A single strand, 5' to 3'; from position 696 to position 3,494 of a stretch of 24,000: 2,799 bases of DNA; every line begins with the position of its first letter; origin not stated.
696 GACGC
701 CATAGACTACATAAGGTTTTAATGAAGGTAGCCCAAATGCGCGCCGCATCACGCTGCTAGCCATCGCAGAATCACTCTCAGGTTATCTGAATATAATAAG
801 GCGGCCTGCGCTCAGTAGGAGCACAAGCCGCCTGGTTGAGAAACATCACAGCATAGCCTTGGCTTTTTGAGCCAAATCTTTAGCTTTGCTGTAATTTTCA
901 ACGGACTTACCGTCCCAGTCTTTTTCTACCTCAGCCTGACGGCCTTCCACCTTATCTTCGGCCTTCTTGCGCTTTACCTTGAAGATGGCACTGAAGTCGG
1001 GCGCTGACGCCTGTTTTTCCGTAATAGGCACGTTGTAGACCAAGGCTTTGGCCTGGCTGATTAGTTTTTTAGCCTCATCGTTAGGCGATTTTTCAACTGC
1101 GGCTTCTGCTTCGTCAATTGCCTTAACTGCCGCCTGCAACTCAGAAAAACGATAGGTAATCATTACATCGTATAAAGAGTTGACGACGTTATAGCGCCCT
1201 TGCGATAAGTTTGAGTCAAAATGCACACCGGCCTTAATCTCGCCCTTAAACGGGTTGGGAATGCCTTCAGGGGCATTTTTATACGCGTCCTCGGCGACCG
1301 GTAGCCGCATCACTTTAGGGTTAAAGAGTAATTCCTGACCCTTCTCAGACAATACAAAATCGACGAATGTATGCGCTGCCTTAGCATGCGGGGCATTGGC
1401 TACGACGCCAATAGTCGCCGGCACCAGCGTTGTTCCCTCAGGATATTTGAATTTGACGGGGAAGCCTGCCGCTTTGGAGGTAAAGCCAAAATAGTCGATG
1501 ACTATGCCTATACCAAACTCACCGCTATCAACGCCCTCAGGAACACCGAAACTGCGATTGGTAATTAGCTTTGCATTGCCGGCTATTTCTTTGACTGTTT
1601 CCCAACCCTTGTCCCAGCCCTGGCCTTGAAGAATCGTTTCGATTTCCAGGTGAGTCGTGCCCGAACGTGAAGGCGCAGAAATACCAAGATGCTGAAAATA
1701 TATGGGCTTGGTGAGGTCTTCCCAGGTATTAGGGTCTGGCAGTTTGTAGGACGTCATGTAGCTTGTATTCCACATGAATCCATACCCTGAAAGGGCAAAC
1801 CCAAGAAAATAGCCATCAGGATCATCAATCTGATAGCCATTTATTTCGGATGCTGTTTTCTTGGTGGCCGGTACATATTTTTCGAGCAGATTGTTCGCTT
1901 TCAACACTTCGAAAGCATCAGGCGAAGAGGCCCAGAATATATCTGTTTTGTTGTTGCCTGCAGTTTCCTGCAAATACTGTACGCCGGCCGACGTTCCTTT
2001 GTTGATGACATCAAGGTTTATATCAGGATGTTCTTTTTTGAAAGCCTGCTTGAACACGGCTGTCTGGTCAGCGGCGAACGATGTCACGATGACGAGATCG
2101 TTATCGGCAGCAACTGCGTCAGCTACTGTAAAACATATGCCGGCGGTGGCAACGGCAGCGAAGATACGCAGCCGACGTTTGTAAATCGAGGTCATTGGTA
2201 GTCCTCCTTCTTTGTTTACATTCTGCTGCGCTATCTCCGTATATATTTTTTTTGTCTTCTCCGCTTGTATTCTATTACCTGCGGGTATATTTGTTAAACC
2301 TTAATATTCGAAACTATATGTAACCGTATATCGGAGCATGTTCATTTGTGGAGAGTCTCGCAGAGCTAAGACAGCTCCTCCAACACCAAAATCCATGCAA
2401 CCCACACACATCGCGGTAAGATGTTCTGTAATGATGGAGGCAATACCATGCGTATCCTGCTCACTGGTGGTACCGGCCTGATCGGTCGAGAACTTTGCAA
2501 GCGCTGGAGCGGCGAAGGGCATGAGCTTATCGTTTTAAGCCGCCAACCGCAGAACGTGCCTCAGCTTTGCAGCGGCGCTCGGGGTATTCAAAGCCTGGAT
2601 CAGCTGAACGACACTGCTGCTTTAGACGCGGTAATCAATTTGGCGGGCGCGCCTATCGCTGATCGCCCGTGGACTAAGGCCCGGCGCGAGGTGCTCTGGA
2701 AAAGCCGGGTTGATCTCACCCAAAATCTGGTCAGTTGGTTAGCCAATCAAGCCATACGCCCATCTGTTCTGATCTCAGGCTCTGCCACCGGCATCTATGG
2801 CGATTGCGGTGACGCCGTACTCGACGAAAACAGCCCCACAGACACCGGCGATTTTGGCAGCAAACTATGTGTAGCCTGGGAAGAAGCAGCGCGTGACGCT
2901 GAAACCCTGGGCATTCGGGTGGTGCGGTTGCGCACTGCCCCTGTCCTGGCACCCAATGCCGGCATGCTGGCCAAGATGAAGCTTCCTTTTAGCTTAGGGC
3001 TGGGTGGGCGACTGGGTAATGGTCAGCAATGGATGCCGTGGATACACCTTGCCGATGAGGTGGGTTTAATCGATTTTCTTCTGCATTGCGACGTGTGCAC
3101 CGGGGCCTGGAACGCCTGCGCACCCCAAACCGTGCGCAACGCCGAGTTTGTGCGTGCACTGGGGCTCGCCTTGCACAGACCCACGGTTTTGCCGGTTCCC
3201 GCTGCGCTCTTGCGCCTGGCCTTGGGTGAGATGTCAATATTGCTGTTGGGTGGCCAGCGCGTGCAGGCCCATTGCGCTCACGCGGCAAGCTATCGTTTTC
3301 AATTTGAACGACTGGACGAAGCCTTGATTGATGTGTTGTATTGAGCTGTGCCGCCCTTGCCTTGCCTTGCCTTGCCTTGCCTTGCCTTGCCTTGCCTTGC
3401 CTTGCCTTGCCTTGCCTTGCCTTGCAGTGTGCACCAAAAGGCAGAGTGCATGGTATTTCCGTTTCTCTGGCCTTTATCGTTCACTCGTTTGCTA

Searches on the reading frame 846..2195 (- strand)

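Call 5: search_protein_families(library=pfam, proteins=[window:846-2195:-], max_evalue=0.01)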
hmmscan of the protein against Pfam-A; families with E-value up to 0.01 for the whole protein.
window:846-2195:- (449 aa): 4 families
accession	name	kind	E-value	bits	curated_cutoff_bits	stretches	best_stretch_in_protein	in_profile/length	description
PF13343.11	SBP_bac_6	-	8.1e-26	91.4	24.6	1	81-310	1-228/245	Bacterial extracellular solute-binding protein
PF01547.30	SBP_bac_1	-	2.3e-19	71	26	1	46-288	12-307/307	Bacterial extracellular solute-binding protein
PF13531.11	SBP_bac_11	-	1.9e-15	57.7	25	1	49-290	17-221/227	Bacterial extracellular solute-binding protein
PF12849.12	PBP_like_2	-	0.0012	19.1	27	0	44-93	21-68/267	PBP superfamily domain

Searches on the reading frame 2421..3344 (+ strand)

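Call 5: search_protein_families(library=pfam, proteins=[window:2421-3344:+], max_evalue=0.01)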
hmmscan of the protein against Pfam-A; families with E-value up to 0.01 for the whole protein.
window:2421-3344:+ (307 aa): 6 families
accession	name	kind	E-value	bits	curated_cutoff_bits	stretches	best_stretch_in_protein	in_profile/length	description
PF01370.27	Epimerase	-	2.4e-25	89.8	20.9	1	12-222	1-226/240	NAD dependent epimerase/dehydratase family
PF08338.16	DUF1731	-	3.9e-14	52.5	27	1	259-304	1-46/47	Domain of unknown function (DUF1731)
PF04321.23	RmlD_sub_bind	-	5.3e-05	22.9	27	1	10-75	1-59/287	RmlD substrate binding domain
PF16363.11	GDP_Man_Dehyd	-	0.00038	20.5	27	0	13-140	1-147/332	GDP-mannose 4,6 dehydratase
PF08659.16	KR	-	0.003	17.9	22.6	0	12-47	3-39/180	KR domain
PF00106.31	adh_short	-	0.0033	17.4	26.6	0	12-51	3-42/195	short chain dehydrogenase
